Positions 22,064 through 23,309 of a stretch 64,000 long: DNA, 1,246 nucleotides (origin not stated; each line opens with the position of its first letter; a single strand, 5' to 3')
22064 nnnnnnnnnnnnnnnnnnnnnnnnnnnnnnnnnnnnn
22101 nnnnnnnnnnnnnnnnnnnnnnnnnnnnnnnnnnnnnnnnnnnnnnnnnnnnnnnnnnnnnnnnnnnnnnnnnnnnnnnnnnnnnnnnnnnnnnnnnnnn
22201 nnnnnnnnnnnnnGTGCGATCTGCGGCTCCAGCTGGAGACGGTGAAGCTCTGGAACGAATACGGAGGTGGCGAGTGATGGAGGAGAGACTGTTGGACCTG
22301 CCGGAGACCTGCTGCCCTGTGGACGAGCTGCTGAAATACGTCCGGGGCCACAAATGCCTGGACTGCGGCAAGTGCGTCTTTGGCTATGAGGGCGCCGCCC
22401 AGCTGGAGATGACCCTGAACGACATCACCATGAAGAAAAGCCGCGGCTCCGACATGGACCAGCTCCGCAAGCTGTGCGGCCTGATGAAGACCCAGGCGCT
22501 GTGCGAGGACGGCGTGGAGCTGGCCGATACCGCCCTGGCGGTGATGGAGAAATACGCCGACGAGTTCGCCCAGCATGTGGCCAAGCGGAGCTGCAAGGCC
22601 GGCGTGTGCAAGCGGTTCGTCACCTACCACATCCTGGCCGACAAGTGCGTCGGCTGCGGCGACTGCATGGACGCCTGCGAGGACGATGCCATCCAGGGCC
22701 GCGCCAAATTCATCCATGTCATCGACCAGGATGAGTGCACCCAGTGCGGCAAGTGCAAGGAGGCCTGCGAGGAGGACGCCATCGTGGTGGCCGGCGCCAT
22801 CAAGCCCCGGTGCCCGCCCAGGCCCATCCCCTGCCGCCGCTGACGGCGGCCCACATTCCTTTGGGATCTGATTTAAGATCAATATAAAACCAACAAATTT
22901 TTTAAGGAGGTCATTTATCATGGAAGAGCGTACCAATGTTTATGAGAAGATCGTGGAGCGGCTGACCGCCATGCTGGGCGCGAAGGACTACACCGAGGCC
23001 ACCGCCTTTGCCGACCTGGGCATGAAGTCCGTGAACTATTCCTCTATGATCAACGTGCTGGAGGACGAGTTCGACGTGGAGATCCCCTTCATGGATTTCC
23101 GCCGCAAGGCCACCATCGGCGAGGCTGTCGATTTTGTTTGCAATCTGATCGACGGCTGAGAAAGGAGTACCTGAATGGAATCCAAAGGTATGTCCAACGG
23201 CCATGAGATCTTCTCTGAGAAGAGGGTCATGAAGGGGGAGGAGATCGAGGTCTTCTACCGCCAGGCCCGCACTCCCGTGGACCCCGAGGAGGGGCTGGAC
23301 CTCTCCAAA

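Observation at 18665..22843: Soluble fumarate-reductase-type FAD enzyme with its own NAD(P)H / poly-Fe-S electron-input module (possible electron bifurcation or confurcation)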

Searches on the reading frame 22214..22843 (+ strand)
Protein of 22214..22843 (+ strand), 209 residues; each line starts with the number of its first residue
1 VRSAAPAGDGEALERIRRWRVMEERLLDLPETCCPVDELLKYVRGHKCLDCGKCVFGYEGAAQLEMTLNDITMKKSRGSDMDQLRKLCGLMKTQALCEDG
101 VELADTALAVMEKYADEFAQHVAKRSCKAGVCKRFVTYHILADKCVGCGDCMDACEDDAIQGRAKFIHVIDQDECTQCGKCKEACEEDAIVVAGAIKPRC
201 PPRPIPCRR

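Call 4: search_protein_families(library=pfam, proteins=[window:22214-22843:+], max_evalue=0.01)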
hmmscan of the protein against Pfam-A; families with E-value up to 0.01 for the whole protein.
window:22214-22843:+ (209 aa): 9 families
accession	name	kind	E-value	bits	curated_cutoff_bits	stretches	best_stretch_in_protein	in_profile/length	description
PF10589.14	NADH_4Fe-4S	-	9e-13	48.4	23.5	1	51-121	15-85/85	NADH-ubiquinone oxidoreductase-F iron-sulfur binding region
PF00037.32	Fer4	-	1.6e-11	43.9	21.1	2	169-190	2-23/24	4Fe-4S binding domain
PF12797.12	Fer4_2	-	1.5e-09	37.6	24.5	2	139-155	4-20/22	4Fe-4S binding domain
PF12837.12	Fer4_6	-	6.7e-09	35.7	25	2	140-160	4-24/24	4Fe-4S binding domain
PF14697.11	Fer4_21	-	1.2e-08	35.4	35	1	140-190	3-57/59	4Fe-4S dicluster domain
PF13187.11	Fer4_9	-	2.8e-07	30.9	27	1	144-190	1-52/52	4Fe-4S dicluster domain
PF12838.12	Fer4_7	-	4.2e-07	30.8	27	1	144-189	1-52/52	4Fe-4S dicluster domain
PF13237.11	Fer4_10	-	8e-07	29.3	25.5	1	140-185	4-52/53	4Fe-4S dicluster domain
PF13484.11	Fer4_16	-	0.0012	20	30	0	144-163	1-20/66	4Fe-4S double cluster binding domain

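Call 11: search_solved_structures(query=window:22277-22843:+, max_evalue=0.01)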
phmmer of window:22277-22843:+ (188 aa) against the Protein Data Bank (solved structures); distinct sequences matched with E-value up to 0.01: 50.
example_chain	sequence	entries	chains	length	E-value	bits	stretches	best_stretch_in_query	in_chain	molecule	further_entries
9bov_B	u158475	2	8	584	9.1e-24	87.5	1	7-169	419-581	NADH dehydrogenase (Quinone)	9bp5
8a6t_B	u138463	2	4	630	2.1e-23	86.3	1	10-169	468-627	Electron bifurcating hydrogenase subunit HydB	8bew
9n5u_B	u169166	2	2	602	7.6e-23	84.5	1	9-176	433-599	NfnB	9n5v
8oh5_B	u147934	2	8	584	1.2e-22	83.8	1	7-171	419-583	NAD-reducing hydrogenase subunit HoxF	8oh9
7q4w_B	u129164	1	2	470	9.4e-21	77.6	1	7-167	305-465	Iron hydrogenase HydB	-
7q4v_B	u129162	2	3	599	1.4e-20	77.1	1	7-167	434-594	Iron hydrogenase HydB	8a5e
7p5h_B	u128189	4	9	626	2.4e-19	73.1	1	13-169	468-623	Fe-hydrogenase, subunit beta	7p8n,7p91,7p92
9mqx_B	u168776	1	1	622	3.4e-19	72.5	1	8-173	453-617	NADH:ubiquinone oxidoreductase, NADH-binding (51 kD) subunit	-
7t2r_B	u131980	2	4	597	2.4e-17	66.5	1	8-169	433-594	NiFe hydrogenase subunit B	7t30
9rkm_A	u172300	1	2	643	5e-15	58.9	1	88-170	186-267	[FeFe]-hydrogenase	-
30jk_A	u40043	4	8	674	5.6e-15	58.8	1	88-170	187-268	[FeFe]-hydrogenase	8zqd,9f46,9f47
9sw6_G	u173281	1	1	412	4.8e-12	49.2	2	121-177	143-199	Polyferredoxin protein MvhB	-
8ahx_B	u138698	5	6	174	5.2e-11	45.9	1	118-171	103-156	Ion-translocating oxidoreductase complex subunit B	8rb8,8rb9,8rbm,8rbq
9eri_B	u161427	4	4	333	3.3e-10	43.2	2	115-170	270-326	Na(+)-translocating ferredoxin:NAD(+) oxidoreductase complex subunit B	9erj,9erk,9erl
7zc6_B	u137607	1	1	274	4.8e-07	32.9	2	122-170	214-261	RnfB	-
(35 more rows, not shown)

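Call 33: search_protein_families(library=ncbifam, proteins=[window:22277-22843:+], max_evalue=0.001)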
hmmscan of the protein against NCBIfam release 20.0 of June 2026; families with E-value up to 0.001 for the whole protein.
window:22277-22843:+ (188 aa): 45 families (the best 25 are shown)
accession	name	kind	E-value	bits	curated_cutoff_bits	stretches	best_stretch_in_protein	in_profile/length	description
TIGR01944.1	rnfB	subfamily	1.5e-11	44.2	68.7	1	89-172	80-163/190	RnfABCDGE type electron transport complex subunit B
NF040864.1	HgcB_ferredoxin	equivalog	9.8e-11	41.3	99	1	114-173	6-65/93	mercury methylation ferredoxin HgcB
NF003475.0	PRK05113.1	equivalog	3.9e-10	39.9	203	1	88-171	79-162/190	electron transport complex subunit RsxB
TIGR02700.1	flavo_MJ0208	hypoth_equivalog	4.3e-10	39.2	251.35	1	103-172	129-197/234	dihydromethanopterin reductase (acceptor)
NF058577.1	FdxA_fam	equivalog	7.3e-09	35.7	65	1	118-168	3-52/52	4Fe-4S ferredoxin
NF005415.0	PRK06991.1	equivalog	2.1e-08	34.2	281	1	117-172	80-135/284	electron transport complex subunit RsxB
NF006446.0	PRK08764.1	equivalog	2.8e-08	33.8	220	1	115-171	79-135/139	Rnf electron transport complex subunit RnfB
TIGR00402.1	napF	equivalog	4.3e-08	33.2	102.2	1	119-169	32-84/149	ferredoxin-type protein NapF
NF043069.1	T4HPD_activ_SAM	equivalog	4.6e-08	32.8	425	1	120-173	49-101/299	trans-4-hydroxy-L-proline dehydratase activase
NF040684.1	PorD_Arch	equivalog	6.8e-08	32.5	120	1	107-170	18-80/85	pyruvate synthase subunit PorD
NF005504.0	PRK07118.1-3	equivalog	7.4e-08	32.1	437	1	123-169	141-188/293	Fe-S cluster domain-containing protein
NF005505.0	PRK07118.1-4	equivalog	8.6e-08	32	378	1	118-170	212-263/265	Fe-S cluster domain-containing protein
NF041836.1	rnfB_Methano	equivalog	1.6e-07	31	445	1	116-170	210-263/265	Rnf electron transport complex subunit RnfB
TIGR04105.1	FeFe_hydrog_B1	subfamily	2.1e-07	30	450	1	93-170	86-160/462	monomeric [FeFe] hydrogenase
TIGR02494.1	PFLE_PFLC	subfamily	8.4e-07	28.5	174.35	1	121-174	47-102/293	glycyl-radical enzyme activating protein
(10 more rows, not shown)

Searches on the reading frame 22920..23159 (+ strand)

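Call 33: search_protein_families(library=ncbifam, proteins=[window:22920-23159:+], max_evalue=0.001)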
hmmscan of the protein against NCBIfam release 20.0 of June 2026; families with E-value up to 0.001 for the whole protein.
window:22920-23159:+ (79 aa): 10 families
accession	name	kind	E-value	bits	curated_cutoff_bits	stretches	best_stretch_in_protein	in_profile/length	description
NF002150.0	PRK00982.1-4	subfamily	1.1e-08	35.2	66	1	5-74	4-76/80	acyl carrier protein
TIGR00517.1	acyl_carrier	equivalog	8.1e-08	32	70.45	1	11-75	12-75/77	acyl carrier protein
NF002149.0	PRK00982.1-3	equivalog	8.3e-08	32.1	106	1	9-74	10-74/78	acyl carrier protein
NF002151.0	PRK00982.1-5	equivalog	3.8e-07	30.1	92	1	7-73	8-73/78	acyl carrier protein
NF002148.0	PRK00982.1-2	subfamily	4.9e-07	29.5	71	1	6-74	8-75/79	acyl carrier protein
NF009104.0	PRK12449.1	equivalog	3e-06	27.1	70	1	4-75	3-77/80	acyl carrier protein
NF040636.1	AcpM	exception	1.8e-05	24.7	146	1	10-76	12-78/93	meromycolate extension acyl carrier protein AcpM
NF002147.0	PRK00982.1-1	equivalog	2.8e-05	23.9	84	1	10-75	14-79/83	acyl carrier protein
NF005502.0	PRK07117.1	equivalog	0.00012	22.3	79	1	17-73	19-75/82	acyl carrier protein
NF041592.1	carboxyl_red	equivalog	0.00068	17.4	1300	1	6-57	641-694/1160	carboxylic acid reductase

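Call 34: search_protein_families(library=pfam, proteins=[window:22920-23159:+], max_evalue=1)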
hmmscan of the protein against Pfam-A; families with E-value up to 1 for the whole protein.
window:22920-23159:+ (79 aa): 4 families
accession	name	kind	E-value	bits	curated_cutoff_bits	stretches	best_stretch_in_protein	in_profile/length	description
PF00550.31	PP-binding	-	1.1e-06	29.2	20.8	1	17-73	9-67/67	Phosphopantetheine attachment site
PF08989.15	DUF1896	-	0.018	15.6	25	1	4-57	38-89/142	Domain of unknown function (DUF1896)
PF01715.23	IPPT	-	0.063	13.4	23.6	1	3-54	161-219/243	IPP transferase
PF10552.14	ORF6C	-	0.13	12.6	22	1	6-54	39-84/114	ORF6C domain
